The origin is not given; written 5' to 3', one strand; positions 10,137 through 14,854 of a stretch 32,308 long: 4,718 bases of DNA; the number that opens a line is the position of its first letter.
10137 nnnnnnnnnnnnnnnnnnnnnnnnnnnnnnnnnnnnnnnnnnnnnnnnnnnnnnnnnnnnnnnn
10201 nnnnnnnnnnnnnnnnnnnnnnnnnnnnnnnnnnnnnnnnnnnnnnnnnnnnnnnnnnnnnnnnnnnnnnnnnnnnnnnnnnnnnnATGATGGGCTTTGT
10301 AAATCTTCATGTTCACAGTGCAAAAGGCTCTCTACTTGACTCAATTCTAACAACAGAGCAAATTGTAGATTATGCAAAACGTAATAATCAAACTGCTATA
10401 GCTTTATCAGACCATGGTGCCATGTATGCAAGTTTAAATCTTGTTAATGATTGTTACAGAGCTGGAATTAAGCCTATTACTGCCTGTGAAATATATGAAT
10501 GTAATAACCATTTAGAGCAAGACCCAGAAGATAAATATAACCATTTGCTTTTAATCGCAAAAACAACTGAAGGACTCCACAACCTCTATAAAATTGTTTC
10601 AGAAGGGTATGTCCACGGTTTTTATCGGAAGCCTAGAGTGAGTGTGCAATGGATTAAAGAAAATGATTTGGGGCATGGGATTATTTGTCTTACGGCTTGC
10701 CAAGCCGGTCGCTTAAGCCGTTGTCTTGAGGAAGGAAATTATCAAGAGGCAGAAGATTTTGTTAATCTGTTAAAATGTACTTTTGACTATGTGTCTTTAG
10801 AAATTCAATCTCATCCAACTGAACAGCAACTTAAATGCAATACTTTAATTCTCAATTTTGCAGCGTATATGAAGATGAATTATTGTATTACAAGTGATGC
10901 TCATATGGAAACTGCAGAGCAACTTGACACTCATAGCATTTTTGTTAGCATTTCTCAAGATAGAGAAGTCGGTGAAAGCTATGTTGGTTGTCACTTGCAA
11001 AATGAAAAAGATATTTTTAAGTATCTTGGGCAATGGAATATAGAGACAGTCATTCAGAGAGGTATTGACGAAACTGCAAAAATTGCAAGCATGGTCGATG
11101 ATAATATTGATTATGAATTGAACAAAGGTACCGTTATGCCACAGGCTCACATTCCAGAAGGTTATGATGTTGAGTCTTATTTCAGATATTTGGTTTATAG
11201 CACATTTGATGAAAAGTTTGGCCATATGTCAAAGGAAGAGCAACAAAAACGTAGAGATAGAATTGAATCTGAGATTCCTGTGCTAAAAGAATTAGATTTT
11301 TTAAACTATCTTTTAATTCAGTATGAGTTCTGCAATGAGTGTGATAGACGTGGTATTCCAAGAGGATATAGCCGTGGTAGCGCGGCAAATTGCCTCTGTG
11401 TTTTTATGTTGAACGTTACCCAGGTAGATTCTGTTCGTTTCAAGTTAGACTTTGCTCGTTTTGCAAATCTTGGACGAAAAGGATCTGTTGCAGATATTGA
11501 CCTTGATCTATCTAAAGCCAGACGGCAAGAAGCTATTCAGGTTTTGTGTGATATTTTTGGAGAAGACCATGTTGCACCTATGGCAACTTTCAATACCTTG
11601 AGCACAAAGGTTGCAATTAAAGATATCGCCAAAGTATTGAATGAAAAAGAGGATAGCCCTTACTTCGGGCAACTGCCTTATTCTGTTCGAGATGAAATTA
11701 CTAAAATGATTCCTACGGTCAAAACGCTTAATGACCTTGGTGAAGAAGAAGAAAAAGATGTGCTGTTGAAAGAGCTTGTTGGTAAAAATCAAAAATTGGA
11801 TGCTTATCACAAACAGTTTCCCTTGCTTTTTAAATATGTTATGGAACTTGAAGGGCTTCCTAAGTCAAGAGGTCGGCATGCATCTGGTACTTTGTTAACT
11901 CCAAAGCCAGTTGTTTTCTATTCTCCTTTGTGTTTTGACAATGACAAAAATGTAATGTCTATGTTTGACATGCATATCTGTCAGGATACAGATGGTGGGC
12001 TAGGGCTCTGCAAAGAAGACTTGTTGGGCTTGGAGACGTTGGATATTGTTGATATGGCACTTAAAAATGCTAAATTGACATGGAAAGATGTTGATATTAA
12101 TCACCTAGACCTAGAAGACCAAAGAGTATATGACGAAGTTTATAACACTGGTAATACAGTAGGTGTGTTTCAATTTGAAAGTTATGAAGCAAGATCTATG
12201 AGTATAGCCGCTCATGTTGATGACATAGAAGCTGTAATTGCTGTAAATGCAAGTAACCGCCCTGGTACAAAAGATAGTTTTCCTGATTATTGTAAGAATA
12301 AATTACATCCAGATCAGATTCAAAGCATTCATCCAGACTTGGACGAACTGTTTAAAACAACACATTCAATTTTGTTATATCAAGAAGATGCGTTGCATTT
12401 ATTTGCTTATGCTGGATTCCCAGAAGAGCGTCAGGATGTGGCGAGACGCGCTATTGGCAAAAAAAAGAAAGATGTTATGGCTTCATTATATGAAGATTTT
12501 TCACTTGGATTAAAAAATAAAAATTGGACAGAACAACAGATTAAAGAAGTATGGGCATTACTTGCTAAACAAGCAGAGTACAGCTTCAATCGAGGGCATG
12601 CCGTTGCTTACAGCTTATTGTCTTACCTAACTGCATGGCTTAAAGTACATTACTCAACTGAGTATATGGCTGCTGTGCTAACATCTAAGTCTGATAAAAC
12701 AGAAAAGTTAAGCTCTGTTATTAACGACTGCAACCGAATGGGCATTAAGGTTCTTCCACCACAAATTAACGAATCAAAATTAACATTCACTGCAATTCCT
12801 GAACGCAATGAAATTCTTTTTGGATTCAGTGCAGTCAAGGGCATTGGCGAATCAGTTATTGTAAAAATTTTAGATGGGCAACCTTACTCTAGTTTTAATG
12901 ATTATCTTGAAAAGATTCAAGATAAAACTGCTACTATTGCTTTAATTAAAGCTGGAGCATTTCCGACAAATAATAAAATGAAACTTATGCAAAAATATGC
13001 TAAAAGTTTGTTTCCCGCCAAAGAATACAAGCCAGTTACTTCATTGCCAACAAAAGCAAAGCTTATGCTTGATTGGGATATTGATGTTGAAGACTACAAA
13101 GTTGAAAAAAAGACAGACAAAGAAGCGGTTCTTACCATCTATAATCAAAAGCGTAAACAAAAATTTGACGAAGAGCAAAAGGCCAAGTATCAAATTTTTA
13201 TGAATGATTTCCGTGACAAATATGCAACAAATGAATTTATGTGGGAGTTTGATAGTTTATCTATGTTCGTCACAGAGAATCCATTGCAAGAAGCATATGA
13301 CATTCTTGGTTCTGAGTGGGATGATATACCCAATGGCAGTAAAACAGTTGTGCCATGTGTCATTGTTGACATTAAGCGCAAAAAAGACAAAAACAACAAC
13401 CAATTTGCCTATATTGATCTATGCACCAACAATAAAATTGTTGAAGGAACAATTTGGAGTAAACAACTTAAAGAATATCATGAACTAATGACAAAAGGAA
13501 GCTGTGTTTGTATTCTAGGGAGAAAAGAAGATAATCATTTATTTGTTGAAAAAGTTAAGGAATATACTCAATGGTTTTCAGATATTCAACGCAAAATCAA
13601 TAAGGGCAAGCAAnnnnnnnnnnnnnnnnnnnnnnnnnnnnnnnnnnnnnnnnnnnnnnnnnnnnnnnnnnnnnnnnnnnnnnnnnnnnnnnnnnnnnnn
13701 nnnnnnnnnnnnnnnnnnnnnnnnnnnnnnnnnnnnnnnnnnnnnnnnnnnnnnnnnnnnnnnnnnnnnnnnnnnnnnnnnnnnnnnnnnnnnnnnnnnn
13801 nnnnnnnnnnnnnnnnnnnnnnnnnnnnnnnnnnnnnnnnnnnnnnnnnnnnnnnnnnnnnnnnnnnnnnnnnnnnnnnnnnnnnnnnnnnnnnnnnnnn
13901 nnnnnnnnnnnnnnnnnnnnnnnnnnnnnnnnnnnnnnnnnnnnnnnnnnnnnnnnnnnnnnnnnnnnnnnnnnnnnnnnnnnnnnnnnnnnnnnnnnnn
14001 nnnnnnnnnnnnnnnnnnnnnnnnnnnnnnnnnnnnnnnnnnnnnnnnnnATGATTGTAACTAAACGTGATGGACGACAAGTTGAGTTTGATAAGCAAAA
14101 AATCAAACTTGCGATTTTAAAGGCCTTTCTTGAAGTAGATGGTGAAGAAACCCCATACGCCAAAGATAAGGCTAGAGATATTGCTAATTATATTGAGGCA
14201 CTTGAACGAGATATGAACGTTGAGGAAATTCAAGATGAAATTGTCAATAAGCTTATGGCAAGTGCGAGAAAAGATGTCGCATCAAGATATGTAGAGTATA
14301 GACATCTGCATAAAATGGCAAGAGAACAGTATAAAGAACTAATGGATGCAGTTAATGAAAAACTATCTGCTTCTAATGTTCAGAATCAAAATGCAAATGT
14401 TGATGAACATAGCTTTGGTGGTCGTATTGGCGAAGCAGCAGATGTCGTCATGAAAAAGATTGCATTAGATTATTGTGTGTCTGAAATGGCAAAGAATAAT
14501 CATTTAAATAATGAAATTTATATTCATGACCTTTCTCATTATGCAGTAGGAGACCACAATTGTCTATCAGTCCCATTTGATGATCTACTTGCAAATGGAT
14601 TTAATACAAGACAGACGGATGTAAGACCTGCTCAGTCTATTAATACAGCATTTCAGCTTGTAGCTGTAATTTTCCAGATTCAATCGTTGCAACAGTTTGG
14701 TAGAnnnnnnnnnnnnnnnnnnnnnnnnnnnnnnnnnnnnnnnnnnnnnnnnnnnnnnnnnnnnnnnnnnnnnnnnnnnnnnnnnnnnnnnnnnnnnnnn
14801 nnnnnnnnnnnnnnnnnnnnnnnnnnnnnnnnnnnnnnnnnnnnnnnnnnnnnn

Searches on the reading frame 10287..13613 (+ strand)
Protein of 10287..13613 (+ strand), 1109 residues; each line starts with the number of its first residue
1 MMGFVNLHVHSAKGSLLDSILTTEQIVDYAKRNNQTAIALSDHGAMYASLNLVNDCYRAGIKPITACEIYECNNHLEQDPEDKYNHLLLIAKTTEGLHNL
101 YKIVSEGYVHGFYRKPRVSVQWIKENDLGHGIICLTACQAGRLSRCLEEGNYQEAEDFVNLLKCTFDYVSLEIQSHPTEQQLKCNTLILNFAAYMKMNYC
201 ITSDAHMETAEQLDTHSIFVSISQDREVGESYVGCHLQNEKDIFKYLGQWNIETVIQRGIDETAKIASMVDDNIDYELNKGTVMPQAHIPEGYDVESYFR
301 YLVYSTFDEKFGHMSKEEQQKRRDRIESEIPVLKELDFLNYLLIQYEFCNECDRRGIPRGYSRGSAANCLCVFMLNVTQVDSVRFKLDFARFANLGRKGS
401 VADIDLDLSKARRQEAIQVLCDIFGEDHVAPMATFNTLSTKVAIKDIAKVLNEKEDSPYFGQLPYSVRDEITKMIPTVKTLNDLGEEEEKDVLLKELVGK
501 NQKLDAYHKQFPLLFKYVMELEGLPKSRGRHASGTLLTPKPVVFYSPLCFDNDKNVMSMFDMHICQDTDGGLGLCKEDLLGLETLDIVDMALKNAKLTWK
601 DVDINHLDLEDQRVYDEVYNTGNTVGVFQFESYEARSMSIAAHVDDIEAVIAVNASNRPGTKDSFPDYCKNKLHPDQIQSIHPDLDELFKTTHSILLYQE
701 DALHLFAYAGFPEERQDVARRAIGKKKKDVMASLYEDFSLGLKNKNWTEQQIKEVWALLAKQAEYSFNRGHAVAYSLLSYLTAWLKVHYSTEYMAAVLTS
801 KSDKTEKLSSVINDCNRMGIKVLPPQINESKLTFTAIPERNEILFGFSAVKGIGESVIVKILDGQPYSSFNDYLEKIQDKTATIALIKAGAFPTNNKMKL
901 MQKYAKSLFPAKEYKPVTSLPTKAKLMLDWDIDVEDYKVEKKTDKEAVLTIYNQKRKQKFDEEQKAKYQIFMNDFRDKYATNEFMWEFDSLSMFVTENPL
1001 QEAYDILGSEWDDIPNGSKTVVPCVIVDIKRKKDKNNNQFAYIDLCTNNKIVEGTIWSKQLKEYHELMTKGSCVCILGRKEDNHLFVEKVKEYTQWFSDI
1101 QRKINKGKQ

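Call 30: search_dna_similar(query=window:10287-13613:+, collection=phages, mode=protein, max_rows=25)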
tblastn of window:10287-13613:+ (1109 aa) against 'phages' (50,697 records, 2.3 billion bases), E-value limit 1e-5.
Records with a match: 1431; places in all: 1442; records where one place covers at least 80% of the query: 572.
Best place of each record, by identity: <60% 1431.
By first word of the organism name: Pseudomonas 300; Mycobacterium 282; Streptomyces 211; Gordonia 132; Bacillus 99; Bacteriophage 52; Staphylococcus 47; Microbacterium 36; Escherichia 31; Rhodococcus 22; and 57 more.
By host as written in the record: Mycobacterium smegmatis mc2 155 204; Pseudomonas aeruginosa 118; - 109; Pseudomonas aeruginosa PAO1 85; Streptomyces griseus ATCC 10137 81; Gordonia terrae 3612 65; Streptomyces lividans JI 1326 44; Mycobacterium smegmatis mc#155 37; and 237 more.
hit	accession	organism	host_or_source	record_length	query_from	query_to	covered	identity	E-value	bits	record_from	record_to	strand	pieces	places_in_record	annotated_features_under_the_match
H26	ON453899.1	Clostridium phage Amboise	[Clostridium] innocuum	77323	5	1074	96%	46.4%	0e+0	919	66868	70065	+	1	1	DNA polymerase III alpha subunit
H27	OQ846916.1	Alicyclobacillus phage KKP_3916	Alicyclobacillus acidoterrestris strain ...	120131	1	1102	99%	38.7%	3e-62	764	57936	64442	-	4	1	hypothetical protein (x6)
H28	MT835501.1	Bacteriophage sp.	human fecal samples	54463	2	1104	99%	29.9%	9e-126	432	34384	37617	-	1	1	record has no annotation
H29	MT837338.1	Bacteriophage sp.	human fecal samples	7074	2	1064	96%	30.1%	2e-142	479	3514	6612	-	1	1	record has no annotation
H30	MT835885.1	Bacteriophage sp.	human fecal samples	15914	3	1078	97%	29.7%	2e-131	448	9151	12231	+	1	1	record has no annotation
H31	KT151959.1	Brevibacillus phage Sundance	Brevibacillus laterosporus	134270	4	1103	99%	29.0%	9e-143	482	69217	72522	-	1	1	putative DNA polymerase III subunit alpha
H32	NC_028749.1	Brevibacillus phage Sundance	Brevibacillus laterosporus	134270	4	1103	99%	29.0%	9e-143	482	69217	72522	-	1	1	DNA polymerase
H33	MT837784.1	Bacteriophage sp.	human fecal samples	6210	2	1078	97%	29.3%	1e-139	470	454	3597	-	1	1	record has no annotation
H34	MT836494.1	Bacteriophage sp.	human fecal samples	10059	2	1095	99%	28.6%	5e-131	447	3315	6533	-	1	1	record has no annotation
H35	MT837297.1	Bacteriophage sp.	human fecal samples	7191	2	1079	97%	29.0%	1e-127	436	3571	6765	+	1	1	record has no annotation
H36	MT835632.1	Bacteriophage sp.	human fecal samples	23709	4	1079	97%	29.0%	2e-130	445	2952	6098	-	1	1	record has no annotation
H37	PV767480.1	Rossellomorea phage phiT1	Rossellomorea aquimaris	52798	4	1092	97%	28.9%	3e-68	432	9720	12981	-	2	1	DNA polymerase III subunit alpha (x2) | hypothetical protein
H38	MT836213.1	Bacteriophage sp.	human fecal samples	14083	2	1079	97%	28.8%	1e-130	446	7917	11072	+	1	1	record has no annotation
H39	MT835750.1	Bacteriophage sp.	human fecal samples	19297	2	1079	97%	28.6%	2e-124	427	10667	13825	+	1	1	record has no annotation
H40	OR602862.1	Moorella phage MTATph1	Moorella thermoacetica DSM 103132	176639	4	1090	98%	28.3%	7e-130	444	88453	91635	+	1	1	DNA polymerase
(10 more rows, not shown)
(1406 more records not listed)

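Call 47: search_protein_families(library=pfam, proteins=[window:10287-13613:+], max_evalue=0.001)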
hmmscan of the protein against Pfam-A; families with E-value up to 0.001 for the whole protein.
window:10287-13613:+ (1109 aa): 4 families
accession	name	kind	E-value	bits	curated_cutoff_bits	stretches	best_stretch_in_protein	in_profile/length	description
PF07733.18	DNA_pol3_alpha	-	2.6e-54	185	23.9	1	298-581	2-260/260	Bacterial DNA polymerase III alpha NTPase domain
PF02811.25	PHP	-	8.1e-34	117.8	26.4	1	7-176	2-164/164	PHP domain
PF17657.6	DNA_pol3_finger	-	5.1e-32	110.9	22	1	584-745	1-165/166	Bacterial DNA polymerase III alpha subunit finger domain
PF14579.12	HHH_6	-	4.2e-16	59.4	25.6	1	819-894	1-82/90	Helix-hairpin-helix motif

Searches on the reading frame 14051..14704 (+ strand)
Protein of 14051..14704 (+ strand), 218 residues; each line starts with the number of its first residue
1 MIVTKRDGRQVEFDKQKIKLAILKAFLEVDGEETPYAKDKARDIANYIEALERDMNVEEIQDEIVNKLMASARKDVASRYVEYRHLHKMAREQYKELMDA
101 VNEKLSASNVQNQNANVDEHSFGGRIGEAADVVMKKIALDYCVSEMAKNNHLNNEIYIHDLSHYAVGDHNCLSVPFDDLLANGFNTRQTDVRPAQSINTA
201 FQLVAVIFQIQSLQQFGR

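Call 47: search_protein_families(library=pfam, proteins=[window:14051-14704:+], max_evalue=0.001)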
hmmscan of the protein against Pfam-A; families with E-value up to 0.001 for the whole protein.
window:14051-14704:+ (218 aa): 2 families
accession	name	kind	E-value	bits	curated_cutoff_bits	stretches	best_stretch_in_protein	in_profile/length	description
PF13597.11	NRDD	-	7.2e-20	71.6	26.2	1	114-217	2-104/562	Anaerobic ribonucleoside-triphosphate reductase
PF03477.21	ATP-cone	-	3.4e-17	63.2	25.8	1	1-88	1-87/88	ATP cone domain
